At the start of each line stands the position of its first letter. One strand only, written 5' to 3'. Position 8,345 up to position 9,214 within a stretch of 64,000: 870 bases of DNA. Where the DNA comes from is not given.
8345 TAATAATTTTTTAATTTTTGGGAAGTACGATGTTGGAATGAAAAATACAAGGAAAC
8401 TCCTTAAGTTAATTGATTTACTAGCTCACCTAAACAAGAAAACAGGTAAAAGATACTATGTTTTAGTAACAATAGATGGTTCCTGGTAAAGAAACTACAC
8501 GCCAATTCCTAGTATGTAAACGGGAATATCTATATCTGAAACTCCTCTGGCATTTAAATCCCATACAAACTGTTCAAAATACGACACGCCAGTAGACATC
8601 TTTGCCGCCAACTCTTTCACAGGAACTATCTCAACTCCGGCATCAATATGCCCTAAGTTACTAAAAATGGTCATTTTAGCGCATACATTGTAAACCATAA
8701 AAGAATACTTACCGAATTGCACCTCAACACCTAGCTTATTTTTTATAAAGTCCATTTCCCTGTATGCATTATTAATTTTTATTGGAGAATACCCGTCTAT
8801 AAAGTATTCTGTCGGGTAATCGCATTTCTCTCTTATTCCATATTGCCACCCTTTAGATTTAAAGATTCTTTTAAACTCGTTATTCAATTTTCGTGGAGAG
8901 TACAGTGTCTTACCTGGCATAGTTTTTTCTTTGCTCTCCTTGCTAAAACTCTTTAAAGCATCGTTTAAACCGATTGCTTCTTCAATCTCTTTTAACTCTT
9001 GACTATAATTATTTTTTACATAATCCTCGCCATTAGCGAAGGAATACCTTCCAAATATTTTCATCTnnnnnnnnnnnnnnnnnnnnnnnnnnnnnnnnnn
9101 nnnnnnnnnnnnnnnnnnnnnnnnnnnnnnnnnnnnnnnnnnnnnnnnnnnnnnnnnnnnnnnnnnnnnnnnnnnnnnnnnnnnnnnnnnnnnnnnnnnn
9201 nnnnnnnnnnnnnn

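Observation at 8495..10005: BamHI/BglII-family type II restriction-modification pair with a BglII-like active-site substitution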

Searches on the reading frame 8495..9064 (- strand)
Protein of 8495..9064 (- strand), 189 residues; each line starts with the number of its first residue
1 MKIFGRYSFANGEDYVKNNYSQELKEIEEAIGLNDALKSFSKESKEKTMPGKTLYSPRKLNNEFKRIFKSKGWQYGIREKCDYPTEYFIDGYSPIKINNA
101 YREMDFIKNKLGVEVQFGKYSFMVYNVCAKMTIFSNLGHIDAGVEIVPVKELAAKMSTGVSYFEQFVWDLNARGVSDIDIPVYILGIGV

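Call 3: search_protein_families(library=pfam, proteins=[window:8495-9064:-], max_evalue=1)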
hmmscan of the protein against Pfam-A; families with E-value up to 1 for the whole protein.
window:8495-9064:- (189 aa): 1 family
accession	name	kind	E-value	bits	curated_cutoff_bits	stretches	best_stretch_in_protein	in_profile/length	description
PF09195.17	Endonuc-BglII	-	5.2e-21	75.5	26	1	13-187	3-162/163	Restriction endonuclease BglII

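Call 4: search_protein_families(library=ncbifam, proteins=[window:8495-9064:-], max_evalue=1)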
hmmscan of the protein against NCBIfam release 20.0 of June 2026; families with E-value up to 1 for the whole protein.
window:8495-9064:- (189 aa): 1 family
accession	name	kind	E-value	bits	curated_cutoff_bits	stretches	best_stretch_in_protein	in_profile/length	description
NF004005.0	PRK05476.2-3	equivalog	0.12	11.2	275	1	86-166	246-323/418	adenosylhomocysteinase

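Call 5: search_solved_structures(query=window:8495-9064:-, max_evalue=10, show_alignments=3)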
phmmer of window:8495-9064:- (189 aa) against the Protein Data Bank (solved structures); distinct sequences matched with E-value up to 10: 3.
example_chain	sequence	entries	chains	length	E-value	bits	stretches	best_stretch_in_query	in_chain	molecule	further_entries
1sdo_A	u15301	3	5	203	2.1e-31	112.6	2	99-187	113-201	BstYI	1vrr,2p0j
1d2i_A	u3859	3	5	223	0.01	19.1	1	100-187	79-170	PROTEIN (RESTRICTION ENDONUCLEASE BGLII) | ENDONUCLEASE BGLII | RESTRICTION ENDONUCLEASE BGLII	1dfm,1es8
1bam_A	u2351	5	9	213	0.68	13.1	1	94-166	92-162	ENDONUCLEASE BamH I | PROTEIN (BAMHI (E.C.3.1.21.4)) | TYPE II RESTRICTION ENZYME BAMHI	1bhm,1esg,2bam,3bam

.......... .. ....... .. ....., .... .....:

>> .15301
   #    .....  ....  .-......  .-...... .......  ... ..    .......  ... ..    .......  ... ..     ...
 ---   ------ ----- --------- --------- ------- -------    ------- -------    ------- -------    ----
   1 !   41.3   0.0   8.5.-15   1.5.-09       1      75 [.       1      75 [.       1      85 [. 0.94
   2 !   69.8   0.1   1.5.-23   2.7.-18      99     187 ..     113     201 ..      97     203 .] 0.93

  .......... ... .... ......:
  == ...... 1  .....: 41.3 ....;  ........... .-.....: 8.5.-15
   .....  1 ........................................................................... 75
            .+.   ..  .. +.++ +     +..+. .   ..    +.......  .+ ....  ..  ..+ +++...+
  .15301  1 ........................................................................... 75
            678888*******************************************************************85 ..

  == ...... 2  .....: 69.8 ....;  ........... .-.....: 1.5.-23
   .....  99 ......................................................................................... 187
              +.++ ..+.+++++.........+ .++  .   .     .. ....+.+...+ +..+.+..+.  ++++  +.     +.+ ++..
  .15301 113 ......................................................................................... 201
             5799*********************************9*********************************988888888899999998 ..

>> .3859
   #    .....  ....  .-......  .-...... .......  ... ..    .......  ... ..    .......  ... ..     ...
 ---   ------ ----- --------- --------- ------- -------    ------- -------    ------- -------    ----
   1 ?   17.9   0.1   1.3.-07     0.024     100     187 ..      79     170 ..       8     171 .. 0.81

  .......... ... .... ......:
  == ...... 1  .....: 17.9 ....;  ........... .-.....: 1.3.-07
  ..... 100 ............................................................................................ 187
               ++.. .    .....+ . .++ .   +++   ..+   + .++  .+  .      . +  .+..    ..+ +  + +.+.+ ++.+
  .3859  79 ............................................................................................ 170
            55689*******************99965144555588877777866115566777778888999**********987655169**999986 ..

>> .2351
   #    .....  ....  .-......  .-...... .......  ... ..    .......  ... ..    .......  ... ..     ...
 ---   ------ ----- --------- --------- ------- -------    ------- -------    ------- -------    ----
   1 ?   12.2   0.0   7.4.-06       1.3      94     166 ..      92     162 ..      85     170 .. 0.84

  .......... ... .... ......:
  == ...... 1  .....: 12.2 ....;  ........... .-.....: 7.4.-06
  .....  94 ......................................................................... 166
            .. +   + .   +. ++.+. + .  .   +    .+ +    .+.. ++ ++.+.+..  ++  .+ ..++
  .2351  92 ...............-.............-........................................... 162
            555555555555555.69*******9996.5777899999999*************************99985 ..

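Call 12: find_homologous_proteins(query=window:8495-9064:-)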
Query window:8495-9064:- (189 aa): 5083 proteins with E <= 0.001 among 5148 candidates; the best 120 are listed.
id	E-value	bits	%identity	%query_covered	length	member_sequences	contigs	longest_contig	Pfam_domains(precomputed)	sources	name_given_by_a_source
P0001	5.7e-80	286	67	100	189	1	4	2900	PF09195.18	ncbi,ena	-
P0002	2.7e-78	280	67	100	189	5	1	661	PF09195.18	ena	-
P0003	1.6e-77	278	68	100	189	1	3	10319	PF09195.18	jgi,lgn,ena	-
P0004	1.2e-76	275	66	99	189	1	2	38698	PF09195.18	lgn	-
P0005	2.6e-76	274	68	99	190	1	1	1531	PF09195.18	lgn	-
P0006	6.2e-76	273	66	100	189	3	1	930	PF09195.18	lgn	-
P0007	9.1e-76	272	66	100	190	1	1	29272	PF09195.18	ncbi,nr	ncbi:restriction endonuclease [bacterium]|nr:restriction endonuclease [bacterium]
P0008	2.0e-75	271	67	99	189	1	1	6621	PF09195.18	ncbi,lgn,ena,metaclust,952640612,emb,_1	metaclust:\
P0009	4.5e-75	270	66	100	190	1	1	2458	PF09195.18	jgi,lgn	-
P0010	1.1e-74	268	66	100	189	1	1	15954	PF09195.18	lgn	-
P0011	2.8e-74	267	64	100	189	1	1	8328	PF09195.18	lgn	-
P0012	2.8e-74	267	67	99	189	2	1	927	PF09195.18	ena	-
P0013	3.3e-74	267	66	99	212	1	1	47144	PF09195.18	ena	-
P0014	5.5e-74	266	65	100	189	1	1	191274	PF09195.18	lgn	-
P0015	5.8e-74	266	66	100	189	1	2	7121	PF09195.18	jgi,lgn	-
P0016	1.0e-73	265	63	100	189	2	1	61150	PF09195.18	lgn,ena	-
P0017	1.7e-73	265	64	100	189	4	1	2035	PF09195.18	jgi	jgi:Restriction endonuclease BglII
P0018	1.7e-73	265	67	99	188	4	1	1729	PF09195.18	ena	-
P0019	2.4e-73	264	65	99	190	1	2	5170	PF09195.18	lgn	-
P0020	2.8e-73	264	63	99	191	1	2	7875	PF09195.18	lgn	-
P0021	3.2e-73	264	64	100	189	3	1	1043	PF09195.18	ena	-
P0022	3.9e-73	263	64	100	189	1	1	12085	PF09195.18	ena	-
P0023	5.7e-73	263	67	99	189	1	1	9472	PF09195.18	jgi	jgi:hypothetical protein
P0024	6.5e-73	263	65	100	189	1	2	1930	PF09195.18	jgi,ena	-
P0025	7.3e-73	263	64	99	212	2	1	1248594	PF09195.18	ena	-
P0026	7.6e-73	262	65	99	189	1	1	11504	PF09195.18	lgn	-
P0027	1.2e-72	262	67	99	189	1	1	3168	PF09195.18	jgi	-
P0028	1.2e-72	262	63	100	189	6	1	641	PF09195.18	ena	-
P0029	1.3e-72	262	64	99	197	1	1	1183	PF09195.18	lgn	-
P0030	1.5e-72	261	64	99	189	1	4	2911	PF09195.18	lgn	-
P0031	1.7e-72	261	62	100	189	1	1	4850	PF09195.18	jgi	jgi:hypothetical protein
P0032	1.7e-72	261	64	99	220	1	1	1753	PF09195.18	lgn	-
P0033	2.0e-72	261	65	99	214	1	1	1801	PF09195.18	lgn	-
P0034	2.1e-72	261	62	100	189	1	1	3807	PF09195.18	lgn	-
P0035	2.2e-72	261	63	100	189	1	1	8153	PF09195.18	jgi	jgi:Restriction endonuclease BglII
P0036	2.4e-72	261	63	100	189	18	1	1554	PF09195.18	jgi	jgi:hypothetical protein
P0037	2.8e-72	261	64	100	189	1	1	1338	PF09195.18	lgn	-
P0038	3.1e-72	260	63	99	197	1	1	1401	PF09195.18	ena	-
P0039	3.2e-72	260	64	100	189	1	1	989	PF09195.18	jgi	jgi:hypothetical protein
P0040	3.2e-72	260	65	99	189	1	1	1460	PF09195.18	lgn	-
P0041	3.2e-72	260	63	100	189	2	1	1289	PF09195.18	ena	-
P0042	4.4e-72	260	63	99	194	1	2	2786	PF09195.18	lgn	-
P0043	4.8e-72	260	64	100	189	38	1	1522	PF09195.18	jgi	jgi:hypothetical protein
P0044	5.5e-72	260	63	100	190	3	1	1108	PF09195.18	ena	-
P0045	6.1e-72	260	65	100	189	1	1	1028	PF09195.18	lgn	-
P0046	8.3e-72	259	66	100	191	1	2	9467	PF09195.18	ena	-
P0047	8.3e-72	259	66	99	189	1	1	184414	PF09195.18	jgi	jgi:hypothetical protein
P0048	8.3e-72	259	62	100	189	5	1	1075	PF09195.18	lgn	-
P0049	8.9e-72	259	64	99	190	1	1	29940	PF09195.18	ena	-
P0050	1.1e-71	259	62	100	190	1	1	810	PF09195.18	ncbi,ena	-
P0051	1.2e-71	259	64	99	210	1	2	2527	PF09195.18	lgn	-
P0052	1.5e-71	258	66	99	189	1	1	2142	PF09195.18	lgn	-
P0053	1.6e-71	258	64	100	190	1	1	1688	PF09195.18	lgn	-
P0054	1.6e-71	258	62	99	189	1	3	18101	PF09195.18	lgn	-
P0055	1.6e-71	258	65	99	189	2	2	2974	PF09195.18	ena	-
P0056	1.8e-71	258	63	99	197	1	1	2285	PF09195.18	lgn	-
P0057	1.9e-71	258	63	100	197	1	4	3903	PF09195.18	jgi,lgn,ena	-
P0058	1.9e-71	258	64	99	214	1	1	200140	PF09195.18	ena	-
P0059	2.2e-71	258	64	100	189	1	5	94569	PF09195.18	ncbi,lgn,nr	ncbi:restriction endonuclease [Candidatus Daviesbacteria bacterium]|nr:restriction endonuclease [Can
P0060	2.2e-71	258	65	99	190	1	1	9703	PF09195.18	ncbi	-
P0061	2.6e-71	257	64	99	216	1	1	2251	PF09195.18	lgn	-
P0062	3.1e-71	257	64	99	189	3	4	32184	PF09195.18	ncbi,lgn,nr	ncbi:MAG: restriction endonuclease [Anaerolineales bacterium]|nr:restriction endonuclease [Anaerolin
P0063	4.7e-71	257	66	99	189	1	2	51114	PF09195.18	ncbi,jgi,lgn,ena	-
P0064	5.1e-71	256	63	100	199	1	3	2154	PF09195.18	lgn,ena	-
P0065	5.8e-71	256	65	99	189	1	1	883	PF09195.18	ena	-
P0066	5.9e-71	256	62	99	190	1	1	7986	PF09195.18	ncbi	ncbi:hypothetical protein ES707_14888 [subsurface metagenome]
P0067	6.7e-71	256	63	100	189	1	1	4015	PF09195.18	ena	-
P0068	6.7e-71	256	64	99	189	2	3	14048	PF09195.18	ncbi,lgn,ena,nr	ncbi:MAG: restriction endonuclease [Bacteroidetes bacterium]|nr:restriction endonuclease [Bacteroido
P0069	8.6e-71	256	63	99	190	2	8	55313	PF09195.18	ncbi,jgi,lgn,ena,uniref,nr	ncbi:restriction endonuclease [candidate division WWE3 bacterium CG_4_9_14_3_um_filter_34_6]|uniref:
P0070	8.8e-71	256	61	99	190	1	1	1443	PF09195.18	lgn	-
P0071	9.8e-71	256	63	99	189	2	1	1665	PF09195.18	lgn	-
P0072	1.0e-70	256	64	100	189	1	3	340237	PF09195.18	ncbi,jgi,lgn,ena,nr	ncbi:MAG TPA: BglII/BstYI family type II restriction endonuclease [Candidatus Brocadiia bacterium]|n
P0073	1.0e-70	256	64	99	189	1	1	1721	PF09195.18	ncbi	-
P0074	1.0e-70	256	64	99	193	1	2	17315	PF09195.18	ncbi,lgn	-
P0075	1.1e-70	255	63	100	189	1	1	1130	PF09195.18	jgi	jgi:hypothetical protein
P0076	1.1e-70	255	65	100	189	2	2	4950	PF09195.18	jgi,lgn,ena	-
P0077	1.1e-70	255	65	99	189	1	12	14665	PF09195.18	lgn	-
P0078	1.3e-70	255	64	99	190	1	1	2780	PF09195.18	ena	-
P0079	1.3e-70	255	66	99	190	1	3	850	PF09195.18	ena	-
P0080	1.4e-70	255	63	100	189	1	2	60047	PF09195.18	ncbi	-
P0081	1.4e-70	255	62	100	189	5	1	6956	PF09195.18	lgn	-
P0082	1.6e-70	255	63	99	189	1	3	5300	PF09195.18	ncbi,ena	-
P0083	1.6e-70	255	64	99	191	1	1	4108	PF09195.18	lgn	-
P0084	1.6e-70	255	62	99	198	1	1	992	PF09195.18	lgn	-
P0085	1.7e-70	255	64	99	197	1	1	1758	PF09195.18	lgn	-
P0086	1.8e-70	255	62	99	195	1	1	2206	PF09195.18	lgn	-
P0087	2.0e-70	255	65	99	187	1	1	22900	PF09195.18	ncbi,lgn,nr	ncbi:MAG: restriction endonuclease [Deltaproteobacteria bacterium]|nr:restriction endonuclease [Delt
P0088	2.1e-70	255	63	100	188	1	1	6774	PF09195.18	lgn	-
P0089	2.1e-70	254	62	100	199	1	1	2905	PF09195.18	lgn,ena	-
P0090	2.3e-70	254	62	99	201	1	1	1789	PF09195.18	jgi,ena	-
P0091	2.4e-70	254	64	99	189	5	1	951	PF09195.18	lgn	-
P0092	2.5e-70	254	63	99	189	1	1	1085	PF09195.18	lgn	-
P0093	2.6e-70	254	64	99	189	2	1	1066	PF09195.18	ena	-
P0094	2.7e-70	254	63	100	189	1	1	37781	PF09195.18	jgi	-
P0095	2.8e-70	254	65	99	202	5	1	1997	PF09195.18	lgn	-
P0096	3.0e-70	254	62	100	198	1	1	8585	PF09195.18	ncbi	-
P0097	3.0e-70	254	63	99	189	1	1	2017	PF09195.18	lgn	-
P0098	3.3e-70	254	62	99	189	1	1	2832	PF09195.18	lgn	-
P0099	3.5e-70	254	62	100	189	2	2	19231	PF09195.18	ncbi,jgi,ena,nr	ncbi:MAG: hypothetical protein FWC43_02820 [Planctomycetaceae bacterium]|nr:hypothetical protein [Pl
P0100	3.6e-70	254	63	99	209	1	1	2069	PF09195.18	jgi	-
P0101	4.0e-70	254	62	99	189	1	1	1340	PF09195.18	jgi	-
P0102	4.0e-70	254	63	99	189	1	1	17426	PF09195.18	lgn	-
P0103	4.4e-70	253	63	99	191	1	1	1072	PF09195.18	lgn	-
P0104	4.4e-70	253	64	99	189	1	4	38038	PF09195.18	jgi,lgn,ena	jgi:hypothetical protein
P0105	4.7e-70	253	63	100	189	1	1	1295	PF09195.18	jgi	jgi:hypothetical protein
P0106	5.7e-70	253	63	100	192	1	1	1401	PF09195.18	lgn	-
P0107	5.8e-70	253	61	99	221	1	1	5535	PF09195.18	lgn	-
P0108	6.6e-70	253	64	99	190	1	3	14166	PF09195.18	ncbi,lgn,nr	ncbi:MAG: restriction endonuclease [Anaerolineae bacterium]|nr:restriction endonuclease [Anaerolinea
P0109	6.8e-70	253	65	100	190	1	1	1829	PF09195.18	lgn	-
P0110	6.9e-70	253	62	99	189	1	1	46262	PF09195.18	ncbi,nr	ncbi:restriction endonuclease [Candidatus Woesearchaeota archaeon]|nr:restriction endonuclease [Cand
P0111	7.7e-70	253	62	99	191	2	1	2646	PF09195.18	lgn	-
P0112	7.8e-70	253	64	100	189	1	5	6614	PF09195.18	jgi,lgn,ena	-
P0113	7.9e-70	253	63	99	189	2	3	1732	PF09195.18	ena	-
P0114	8.0e-70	253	64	100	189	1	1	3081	PF09195.18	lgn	-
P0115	8.2e-70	253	62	99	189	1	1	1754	PF09195.18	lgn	-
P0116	8.8e-70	252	62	99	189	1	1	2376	PF09195.18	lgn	-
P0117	8.9e-70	252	64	99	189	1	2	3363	PF09195.18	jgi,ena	-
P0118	9.1e-70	252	62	100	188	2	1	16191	PF09195.18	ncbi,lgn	-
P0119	9.2e-70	252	64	99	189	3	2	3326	PF09195.18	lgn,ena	-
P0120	1.0e-69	252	62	99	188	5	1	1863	PF09195.18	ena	-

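Call 21: find_encoding_contigs(protein=window:8495-9064:-, flank=8000, max_places=4)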
Protein window:8495-9064:- (189 aa): 3 contigs read that carry it; 3 places shown.
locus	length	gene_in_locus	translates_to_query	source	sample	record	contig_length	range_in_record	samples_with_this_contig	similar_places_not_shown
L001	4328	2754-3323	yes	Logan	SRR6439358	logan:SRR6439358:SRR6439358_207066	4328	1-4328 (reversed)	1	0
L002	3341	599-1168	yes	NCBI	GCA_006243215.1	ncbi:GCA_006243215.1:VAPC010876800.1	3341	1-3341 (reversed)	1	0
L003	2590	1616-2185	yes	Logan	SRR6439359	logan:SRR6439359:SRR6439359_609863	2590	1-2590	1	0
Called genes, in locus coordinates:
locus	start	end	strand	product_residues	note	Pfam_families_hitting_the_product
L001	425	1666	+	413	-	PF20619:DUF6804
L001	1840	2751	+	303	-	PF01555:N6_N4_Mtase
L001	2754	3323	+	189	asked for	PF09195:Endonuc-BglII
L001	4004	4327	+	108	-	?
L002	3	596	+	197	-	?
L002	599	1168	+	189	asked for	PF09195:Endonuc-BglII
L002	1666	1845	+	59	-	-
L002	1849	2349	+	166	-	-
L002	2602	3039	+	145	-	-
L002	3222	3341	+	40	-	?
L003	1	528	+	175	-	?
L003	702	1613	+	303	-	PF01555:N6_N4_Mtase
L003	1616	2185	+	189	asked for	PF09195:Endonuc-BglII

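Call 22: find_encoding_contigs(protein=P0059, flank=6000, max_places=3)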
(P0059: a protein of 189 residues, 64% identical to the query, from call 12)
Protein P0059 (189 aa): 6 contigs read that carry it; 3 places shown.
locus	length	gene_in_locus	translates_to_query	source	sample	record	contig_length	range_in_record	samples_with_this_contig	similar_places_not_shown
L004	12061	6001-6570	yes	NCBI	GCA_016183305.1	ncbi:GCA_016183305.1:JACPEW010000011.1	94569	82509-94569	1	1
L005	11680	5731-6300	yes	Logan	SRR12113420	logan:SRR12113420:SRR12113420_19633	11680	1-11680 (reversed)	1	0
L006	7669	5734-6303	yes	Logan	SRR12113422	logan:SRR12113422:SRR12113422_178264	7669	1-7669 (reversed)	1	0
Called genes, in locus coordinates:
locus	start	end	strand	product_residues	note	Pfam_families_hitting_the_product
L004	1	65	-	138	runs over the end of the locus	PF13022:HTH_Tnp_1_2 (faint)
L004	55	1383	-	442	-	PF02195:ParB_N, PF01555:N6_N4_Mtase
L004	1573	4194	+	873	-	PF13091:PLDc_2 (weak), PF00270:DEAD (faint), PF04851:ResIII (faint), PF00176:SNF2-rel_dom, PF00271:Helicase_C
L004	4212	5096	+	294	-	PF12760:Zn_ribbon_IS1595, PF12762:DDE_Tnp_IS1595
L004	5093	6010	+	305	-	PF01555:N6_N4_Mtase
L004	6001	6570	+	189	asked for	PF09195:Endonuc-BglII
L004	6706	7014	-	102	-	-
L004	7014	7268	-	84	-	-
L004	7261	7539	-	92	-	PF11950:DUF3467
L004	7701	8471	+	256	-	-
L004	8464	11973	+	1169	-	PF02384:N6_Mtase (faint), PF07669:Eco57I, PF12950:TaqI_C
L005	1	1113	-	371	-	?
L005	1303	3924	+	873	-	PF13091:PLDc_2 (weak), PF00270:DEAD (faint), PF04851:ResIII (faint), PF00176:SNF2-rel_dom, PF00271:Helicase_C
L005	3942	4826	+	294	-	PF12760:Zn_ribbon_IS1595, PF12762:DDE_Tnp_IS1595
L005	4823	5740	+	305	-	PF01555:N6_N4_Mtase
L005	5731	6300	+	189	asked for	PF09195:Endonuc-BglII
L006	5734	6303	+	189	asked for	PF09195:Endonuc-BglII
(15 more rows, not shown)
